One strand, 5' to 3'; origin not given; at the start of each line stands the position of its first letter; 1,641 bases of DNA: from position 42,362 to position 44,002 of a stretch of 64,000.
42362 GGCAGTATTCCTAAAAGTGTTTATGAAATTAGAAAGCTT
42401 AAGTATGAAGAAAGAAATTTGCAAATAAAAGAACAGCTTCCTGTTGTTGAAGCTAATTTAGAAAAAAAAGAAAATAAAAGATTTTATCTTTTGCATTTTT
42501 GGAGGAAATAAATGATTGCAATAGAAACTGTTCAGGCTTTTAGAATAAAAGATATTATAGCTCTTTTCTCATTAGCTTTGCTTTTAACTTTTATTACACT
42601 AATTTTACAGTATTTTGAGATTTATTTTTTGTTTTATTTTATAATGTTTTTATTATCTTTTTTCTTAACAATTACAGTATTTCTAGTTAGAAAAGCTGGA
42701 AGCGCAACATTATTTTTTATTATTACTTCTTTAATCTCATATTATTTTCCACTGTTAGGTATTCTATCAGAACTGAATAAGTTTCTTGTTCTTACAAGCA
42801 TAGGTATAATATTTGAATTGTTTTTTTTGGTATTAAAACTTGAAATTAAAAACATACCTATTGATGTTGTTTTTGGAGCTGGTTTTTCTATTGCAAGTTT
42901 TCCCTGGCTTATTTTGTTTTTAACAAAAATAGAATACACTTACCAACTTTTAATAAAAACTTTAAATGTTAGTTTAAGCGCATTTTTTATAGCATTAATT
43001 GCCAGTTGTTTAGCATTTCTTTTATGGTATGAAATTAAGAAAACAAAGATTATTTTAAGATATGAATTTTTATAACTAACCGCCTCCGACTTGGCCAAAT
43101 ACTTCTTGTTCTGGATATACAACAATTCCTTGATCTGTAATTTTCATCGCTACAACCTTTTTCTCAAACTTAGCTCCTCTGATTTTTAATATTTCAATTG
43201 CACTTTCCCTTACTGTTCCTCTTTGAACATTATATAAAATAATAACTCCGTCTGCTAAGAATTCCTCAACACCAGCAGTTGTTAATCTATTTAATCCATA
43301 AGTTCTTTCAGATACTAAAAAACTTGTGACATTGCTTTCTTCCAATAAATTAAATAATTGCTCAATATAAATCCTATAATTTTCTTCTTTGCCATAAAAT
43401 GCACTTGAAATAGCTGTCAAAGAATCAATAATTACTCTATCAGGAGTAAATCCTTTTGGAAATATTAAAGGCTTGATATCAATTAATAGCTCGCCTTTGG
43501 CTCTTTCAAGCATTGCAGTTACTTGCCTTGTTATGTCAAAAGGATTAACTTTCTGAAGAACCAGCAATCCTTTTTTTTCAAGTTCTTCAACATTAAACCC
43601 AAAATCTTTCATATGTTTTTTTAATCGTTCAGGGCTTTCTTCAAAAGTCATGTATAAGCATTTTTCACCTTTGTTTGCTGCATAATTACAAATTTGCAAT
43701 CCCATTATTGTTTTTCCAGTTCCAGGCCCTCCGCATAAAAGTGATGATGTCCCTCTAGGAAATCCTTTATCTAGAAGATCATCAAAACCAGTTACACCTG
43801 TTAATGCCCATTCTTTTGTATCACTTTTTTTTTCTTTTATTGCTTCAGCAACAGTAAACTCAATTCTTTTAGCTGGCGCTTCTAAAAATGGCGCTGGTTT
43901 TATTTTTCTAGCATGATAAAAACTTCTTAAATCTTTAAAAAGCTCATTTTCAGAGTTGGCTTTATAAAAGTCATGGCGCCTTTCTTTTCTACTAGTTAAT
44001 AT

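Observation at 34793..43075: Surface-protein module sharing a conserved TM plus cytoplasmic coiled-coil tail, linked to a ParA/MinD ATPase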

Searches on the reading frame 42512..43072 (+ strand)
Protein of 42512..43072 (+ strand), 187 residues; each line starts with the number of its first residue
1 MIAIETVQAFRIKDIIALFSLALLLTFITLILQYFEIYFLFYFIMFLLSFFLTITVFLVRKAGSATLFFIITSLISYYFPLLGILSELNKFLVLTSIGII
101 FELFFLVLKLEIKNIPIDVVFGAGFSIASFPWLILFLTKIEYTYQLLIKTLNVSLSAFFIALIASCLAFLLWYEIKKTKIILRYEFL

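Call 6: search_protein_families(library=pfam, proteins=[window:42512-43072:+], max_evalue=0.1)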
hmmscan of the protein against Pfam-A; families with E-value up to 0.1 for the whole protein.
window:42512-43072:+ (187 aa): 0 families

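Call 7: search_protein_families(library=ncbifam, proteins=[window:42512-43072:+], max_evalue=0.1)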
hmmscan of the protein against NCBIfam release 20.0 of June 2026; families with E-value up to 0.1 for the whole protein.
window:42512-43072:+ (187 aa): 0 families

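Call 76: search_protein_families(library=pfam, alignment_id=A6, max_evalue=1)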
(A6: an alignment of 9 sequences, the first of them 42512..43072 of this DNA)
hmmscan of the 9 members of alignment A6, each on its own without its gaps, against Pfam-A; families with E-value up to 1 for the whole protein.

A. member 1, window:42512-43072:+ (187 aa): 0 families

B. families by the number of members that match (of 9 scanned): 7 families
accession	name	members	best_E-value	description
PF09819.14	ABC_cobalt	2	2.3e-06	ABC-type cobalt transport system, permease component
PF10785.14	NADH-u_ox-rdase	1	0.0014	NADH-ubiquinone oxidoreductase complex I, 21 kDa subunit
PF25487.1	ETR1_N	1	0.0029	Ethylene receptor 1-like, N-terminal domain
PF11188.13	DUF2975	1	0.026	Protein of unknown function (DUF2975)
PF17368.7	YwcE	1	0.31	Spore morphogenesis and germination YwcE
PF16214.10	AC_N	1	0.75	Adenylyl cyclase N-terminal extracellular and transmembrane region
PF09605.15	Trep_Strep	1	0.94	Hypothetical bacterial integral membrane protein (Trep_Strep)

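Call 77: search_solved_structures(query=A6, max_evalue=1)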
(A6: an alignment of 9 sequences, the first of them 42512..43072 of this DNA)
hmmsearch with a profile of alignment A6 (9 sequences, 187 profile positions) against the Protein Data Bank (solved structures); distinct sequences matched with E-value up to 1: 1.
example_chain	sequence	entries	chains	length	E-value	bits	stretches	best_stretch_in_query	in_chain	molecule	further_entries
5edl_A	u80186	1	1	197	0.017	18.3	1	18-166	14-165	Putative HMP/thiamine permease protein YkoE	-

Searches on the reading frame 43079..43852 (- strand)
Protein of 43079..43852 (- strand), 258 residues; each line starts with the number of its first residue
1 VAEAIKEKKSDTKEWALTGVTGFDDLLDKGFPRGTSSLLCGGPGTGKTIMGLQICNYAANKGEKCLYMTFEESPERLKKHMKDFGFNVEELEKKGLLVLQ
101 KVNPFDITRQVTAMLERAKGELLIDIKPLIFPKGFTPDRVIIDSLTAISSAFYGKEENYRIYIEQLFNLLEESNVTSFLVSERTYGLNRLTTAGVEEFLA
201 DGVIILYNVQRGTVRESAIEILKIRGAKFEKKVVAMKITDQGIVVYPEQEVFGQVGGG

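Call 78: find_related_loci(query=window:43079-43852:-, collection=metagenome_contigs, flank=9000)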
Query window:43079-43852:- (258 aa) in metagenome_contigs; peptide patterns used: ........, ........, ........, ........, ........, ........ (x = any residue, [..] = any of these).
600 stretches matched a pattern (row limit reached: there are more); 360 encode a relative of the query (tblastn E <= 1e-3); the best 80 are kept; 80 distinct loci.
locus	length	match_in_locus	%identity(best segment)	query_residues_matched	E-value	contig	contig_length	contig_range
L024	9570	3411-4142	62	13-255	2e-105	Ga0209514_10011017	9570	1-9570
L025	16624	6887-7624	61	9-253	9e-105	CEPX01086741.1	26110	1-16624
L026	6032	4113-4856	60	8-255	2e-103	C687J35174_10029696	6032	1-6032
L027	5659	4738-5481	60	8-255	2e-103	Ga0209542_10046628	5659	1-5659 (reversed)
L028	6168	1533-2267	61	13-257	3e-102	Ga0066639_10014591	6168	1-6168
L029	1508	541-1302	59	1-253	1e-109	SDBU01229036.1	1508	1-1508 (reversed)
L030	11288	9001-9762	59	3-256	9e-101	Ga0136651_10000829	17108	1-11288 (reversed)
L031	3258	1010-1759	60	6-255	2e-102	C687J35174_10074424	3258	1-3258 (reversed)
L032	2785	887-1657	57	1-257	2e-103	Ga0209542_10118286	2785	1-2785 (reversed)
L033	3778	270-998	60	13-255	6e-101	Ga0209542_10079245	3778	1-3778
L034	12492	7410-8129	60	17-256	2e-98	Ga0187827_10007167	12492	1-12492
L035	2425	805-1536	60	11-255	9e-102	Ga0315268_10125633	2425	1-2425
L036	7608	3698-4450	59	8-256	7e-98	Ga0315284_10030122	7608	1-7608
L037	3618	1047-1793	59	7-255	8e-99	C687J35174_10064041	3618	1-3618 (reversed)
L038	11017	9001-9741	59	7-253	2e-97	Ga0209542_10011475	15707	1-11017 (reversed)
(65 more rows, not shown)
